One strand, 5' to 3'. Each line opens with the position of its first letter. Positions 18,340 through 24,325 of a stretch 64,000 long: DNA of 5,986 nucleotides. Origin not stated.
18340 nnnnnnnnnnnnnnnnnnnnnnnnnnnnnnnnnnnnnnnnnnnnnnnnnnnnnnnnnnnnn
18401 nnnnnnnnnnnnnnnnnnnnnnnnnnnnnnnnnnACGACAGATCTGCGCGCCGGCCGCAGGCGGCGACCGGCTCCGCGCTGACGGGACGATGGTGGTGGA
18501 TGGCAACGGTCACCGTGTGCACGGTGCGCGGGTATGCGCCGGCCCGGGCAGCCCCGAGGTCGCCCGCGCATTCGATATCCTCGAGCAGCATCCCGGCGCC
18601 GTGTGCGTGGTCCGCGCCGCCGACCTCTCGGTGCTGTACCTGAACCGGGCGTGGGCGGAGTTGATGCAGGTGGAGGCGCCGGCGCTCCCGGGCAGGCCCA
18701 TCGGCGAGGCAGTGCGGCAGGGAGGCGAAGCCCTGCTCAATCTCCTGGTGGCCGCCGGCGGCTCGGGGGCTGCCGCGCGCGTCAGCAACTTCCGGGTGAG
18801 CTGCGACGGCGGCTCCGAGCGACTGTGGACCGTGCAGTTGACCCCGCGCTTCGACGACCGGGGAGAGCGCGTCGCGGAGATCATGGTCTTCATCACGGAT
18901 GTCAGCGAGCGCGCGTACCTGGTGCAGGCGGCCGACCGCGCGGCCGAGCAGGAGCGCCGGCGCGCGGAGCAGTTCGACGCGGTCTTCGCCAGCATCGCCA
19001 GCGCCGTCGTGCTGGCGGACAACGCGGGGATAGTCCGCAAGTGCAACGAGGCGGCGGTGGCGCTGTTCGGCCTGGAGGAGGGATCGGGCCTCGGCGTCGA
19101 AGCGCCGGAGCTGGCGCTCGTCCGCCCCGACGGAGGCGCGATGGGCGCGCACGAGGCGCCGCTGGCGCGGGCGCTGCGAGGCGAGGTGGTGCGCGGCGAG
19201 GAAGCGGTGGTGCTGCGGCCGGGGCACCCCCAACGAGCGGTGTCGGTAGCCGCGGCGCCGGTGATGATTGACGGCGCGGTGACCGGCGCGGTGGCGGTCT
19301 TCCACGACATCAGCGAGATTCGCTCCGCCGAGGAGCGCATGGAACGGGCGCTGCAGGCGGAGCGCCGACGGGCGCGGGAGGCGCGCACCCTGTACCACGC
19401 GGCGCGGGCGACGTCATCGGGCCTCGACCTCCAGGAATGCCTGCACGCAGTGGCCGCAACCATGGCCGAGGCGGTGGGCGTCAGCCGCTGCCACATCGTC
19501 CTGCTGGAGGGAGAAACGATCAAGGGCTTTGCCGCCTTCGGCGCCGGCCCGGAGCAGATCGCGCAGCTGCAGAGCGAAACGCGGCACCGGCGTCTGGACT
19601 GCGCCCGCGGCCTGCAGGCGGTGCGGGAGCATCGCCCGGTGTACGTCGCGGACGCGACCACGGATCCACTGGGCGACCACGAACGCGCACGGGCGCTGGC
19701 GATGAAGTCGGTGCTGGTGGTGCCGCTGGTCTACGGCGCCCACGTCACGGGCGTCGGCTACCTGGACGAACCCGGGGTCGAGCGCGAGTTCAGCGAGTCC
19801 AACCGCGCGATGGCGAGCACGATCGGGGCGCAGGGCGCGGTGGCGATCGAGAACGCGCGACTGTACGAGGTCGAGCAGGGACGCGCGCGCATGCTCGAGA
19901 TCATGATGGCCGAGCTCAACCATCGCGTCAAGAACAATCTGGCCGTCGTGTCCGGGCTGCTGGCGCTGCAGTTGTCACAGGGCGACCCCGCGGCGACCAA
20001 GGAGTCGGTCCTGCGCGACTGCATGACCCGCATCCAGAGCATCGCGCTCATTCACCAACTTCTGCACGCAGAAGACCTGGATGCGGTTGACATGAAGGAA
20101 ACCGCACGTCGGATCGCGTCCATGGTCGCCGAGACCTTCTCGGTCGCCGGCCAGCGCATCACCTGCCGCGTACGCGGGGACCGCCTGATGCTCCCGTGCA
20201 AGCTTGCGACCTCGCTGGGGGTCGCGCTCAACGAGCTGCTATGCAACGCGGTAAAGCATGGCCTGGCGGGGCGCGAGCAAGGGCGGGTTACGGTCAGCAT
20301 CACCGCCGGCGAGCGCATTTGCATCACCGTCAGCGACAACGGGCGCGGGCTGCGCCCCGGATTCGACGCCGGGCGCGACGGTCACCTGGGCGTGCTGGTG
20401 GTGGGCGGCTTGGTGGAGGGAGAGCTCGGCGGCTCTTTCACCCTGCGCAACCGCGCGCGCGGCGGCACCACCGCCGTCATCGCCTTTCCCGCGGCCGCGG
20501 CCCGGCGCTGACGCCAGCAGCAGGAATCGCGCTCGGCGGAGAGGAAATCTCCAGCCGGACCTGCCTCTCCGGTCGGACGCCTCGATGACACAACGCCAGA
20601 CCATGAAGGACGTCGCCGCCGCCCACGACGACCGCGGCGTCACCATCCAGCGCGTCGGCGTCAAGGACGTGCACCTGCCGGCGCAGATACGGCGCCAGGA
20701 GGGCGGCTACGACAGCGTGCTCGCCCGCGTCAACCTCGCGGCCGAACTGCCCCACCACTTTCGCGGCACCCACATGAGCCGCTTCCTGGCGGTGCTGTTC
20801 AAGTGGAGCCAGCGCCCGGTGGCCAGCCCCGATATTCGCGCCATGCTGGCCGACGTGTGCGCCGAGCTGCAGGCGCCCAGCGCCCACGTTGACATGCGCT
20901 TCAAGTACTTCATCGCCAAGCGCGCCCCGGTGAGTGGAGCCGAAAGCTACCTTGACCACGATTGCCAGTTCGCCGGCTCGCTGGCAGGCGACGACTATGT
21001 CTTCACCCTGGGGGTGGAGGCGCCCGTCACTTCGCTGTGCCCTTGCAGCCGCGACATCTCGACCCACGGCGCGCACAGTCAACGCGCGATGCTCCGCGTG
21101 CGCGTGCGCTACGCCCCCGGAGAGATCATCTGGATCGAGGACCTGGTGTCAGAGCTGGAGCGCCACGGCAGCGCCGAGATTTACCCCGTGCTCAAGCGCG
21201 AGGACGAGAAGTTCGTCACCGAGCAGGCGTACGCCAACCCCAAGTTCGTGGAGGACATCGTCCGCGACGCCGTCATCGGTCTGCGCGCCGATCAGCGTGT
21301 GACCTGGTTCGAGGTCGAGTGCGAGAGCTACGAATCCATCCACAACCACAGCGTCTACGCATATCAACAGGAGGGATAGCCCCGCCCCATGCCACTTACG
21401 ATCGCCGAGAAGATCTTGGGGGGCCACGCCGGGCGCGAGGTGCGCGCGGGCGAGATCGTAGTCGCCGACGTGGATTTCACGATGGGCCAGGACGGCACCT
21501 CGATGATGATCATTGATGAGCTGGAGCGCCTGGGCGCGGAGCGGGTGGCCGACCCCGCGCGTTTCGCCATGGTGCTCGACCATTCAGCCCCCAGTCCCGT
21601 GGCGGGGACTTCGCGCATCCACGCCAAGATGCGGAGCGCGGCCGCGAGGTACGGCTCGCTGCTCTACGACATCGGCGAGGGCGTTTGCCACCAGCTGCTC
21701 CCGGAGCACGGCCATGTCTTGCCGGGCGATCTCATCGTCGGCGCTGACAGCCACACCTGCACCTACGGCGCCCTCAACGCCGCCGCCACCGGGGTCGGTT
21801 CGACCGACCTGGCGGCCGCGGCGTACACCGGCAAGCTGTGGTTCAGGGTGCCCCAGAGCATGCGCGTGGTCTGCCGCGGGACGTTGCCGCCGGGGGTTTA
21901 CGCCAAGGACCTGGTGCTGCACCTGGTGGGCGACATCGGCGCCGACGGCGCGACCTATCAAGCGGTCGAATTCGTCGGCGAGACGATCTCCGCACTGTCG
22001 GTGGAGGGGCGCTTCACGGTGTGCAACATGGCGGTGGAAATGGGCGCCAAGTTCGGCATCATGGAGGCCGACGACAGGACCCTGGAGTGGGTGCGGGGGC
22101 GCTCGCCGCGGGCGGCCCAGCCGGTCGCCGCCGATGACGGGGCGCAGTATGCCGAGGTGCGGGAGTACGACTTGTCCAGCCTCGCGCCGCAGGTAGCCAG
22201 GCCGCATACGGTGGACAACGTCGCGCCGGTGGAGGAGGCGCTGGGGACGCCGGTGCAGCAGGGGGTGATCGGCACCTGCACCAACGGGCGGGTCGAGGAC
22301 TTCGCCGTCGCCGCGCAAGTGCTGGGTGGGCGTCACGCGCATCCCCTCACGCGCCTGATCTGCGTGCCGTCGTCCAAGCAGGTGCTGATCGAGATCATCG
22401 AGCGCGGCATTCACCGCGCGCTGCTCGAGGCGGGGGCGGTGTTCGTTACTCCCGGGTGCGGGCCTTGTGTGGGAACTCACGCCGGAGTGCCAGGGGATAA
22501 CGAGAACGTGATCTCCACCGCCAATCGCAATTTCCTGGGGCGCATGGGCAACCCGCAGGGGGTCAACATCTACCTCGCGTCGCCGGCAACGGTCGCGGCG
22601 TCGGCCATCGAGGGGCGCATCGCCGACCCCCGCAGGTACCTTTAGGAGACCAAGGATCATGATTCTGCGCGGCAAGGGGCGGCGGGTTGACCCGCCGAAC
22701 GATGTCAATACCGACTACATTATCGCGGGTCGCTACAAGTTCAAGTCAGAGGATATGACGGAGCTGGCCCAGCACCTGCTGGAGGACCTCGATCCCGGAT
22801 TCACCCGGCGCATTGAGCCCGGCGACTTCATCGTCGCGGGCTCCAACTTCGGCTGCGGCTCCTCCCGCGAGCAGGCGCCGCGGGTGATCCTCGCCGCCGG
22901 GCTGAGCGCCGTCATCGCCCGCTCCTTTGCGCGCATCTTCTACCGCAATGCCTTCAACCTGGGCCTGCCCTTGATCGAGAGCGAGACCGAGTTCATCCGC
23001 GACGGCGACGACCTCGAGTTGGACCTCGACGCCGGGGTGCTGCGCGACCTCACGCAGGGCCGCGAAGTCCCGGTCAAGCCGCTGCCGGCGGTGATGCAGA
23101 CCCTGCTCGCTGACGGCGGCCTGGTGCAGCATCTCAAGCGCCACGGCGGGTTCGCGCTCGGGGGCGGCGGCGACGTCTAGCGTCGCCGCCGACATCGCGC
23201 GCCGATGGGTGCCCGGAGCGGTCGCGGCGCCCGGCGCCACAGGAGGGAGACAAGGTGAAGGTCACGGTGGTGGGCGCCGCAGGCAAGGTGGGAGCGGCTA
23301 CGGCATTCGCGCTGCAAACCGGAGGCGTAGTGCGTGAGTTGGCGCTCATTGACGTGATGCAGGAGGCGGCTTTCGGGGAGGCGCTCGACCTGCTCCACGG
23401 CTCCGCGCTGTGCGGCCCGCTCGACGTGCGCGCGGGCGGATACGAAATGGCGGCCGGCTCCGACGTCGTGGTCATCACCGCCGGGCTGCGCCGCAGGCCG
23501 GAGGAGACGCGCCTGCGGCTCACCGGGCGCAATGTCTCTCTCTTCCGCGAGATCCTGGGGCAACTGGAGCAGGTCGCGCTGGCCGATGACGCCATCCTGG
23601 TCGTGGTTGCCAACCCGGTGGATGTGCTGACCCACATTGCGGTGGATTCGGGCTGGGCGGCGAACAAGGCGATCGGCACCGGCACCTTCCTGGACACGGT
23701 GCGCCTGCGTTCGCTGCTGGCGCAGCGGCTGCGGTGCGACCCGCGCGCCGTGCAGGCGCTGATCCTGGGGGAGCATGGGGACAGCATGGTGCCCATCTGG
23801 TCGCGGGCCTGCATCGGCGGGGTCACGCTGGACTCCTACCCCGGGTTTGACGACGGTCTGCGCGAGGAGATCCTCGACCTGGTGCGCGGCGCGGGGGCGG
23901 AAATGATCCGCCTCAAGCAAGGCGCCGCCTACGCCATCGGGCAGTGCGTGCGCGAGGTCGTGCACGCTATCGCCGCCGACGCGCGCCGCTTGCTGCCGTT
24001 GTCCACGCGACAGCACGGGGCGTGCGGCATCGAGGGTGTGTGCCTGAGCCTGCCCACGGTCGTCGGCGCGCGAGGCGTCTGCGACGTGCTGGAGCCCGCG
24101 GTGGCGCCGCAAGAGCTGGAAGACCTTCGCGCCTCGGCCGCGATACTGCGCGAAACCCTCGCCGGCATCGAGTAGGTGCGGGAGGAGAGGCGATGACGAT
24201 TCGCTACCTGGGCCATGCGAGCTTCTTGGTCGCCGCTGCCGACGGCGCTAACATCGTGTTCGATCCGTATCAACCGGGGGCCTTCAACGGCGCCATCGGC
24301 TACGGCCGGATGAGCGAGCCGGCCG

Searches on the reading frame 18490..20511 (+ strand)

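Call 18: search_protein_families(library=pfam, proteins=[window:18490-20511:+], max_evalue=0.001)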
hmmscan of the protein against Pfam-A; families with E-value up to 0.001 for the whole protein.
window:18490-20511:+ (673 aa): 12 families
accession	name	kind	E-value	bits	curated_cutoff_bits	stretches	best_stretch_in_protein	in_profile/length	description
PF08448.16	PAS_4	-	7.3e-20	71.7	23.1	2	31-141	1-108/110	PAS fold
PF07568.18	HisKA_2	-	5.9e-18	65.2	22.3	1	475-548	1-74/76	Histidine kinase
PF13185.12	GAF_2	-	4.4e-15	56.5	28.6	1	312-454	2-136/136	GAF domain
PF01590.32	GAF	-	3.2e-14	54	22.4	1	313-453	1-133/133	GAF domain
PF00989.32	PAS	-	2.8e-13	50.3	22.6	1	30-138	6-113/113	PAS fold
PF02518.31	HATPase_c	-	6.3e-12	46.4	26.4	1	575-668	5-109/111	Histidine kinase-, DNA gyrase B-, and HSP90-like ATPase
PF13426.13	PAS_9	-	1.2e-11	45.2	27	1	172-276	3-103/103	PAS domain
PF13188.13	PAS_8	-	1.4e-10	41.1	21.8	1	160-204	1-46/65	PAS domain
PF07536.20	HWE_HK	-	1.6e-09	38.8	22.8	1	475-547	1-70/83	HWE histidine kinase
PF13581.12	HATPase_c_2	-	1e-08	35.7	27.4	1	565-641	21-108/127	Histidine kinase-like ATPase domain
PF13492.12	GAF_3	-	8e-08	33.2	27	1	313-455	1-129/129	GAF domain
PF12860.13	PAS_7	-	7e-05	23.4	27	0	167-282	2-115/115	PAS fold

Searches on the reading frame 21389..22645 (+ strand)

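Call 18: search_protein_families(library=pfam, proteins=[window:21389-22645:+], max_evalue=0.001)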
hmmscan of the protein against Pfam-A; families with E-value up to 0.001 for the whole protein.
window:21389-22645:+ (418 aa): 1 family
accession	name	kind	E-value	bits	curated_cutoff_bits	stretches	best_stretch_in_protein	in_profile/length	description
PF00330.25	Aconitase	-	1.3e-99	334.7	28.7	2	7-284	1-306/463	Aconitase family (aconitate hydratase)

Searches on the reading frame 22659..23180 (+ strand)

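Call 18: search_protein_families(library=pfam, proteins=[window:22659-23180:+], max_evalue=0.001)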
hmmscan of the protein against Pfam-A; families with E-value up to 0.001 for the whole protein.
window:22659-23180:+ (173 aa): 1 family
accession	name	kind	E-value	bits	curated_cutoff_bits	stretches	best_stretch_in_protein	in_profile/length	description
PF00694.25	Aconitase_C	-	1.2e-16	61.7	22.8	1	55-103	74-123/131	Aconitase C-terminal domain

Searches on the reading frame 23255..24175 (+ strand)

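Call 18: search_protein_families(library=pfam, proteins=[window:23255-24175:+], max_evalue=0.001)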
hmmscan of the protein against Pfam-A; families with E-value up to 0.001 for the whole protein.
window:23255-24175:+ (306 aa): 2 families
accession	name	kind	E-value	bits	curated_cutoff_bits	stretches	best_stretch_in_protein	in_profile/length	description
PF00056.29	Ldh_1_N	-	2.6e-35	121.9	27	1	1-137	1-137/141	lactate/malate dehydrogenase, NAD binding domain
PF02866.23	Ldh_1_C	-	1.1e-25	91.1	22.6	1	144-302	1-167/174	lactate/malate dehydrogenase, alpha/beta C-terminal domain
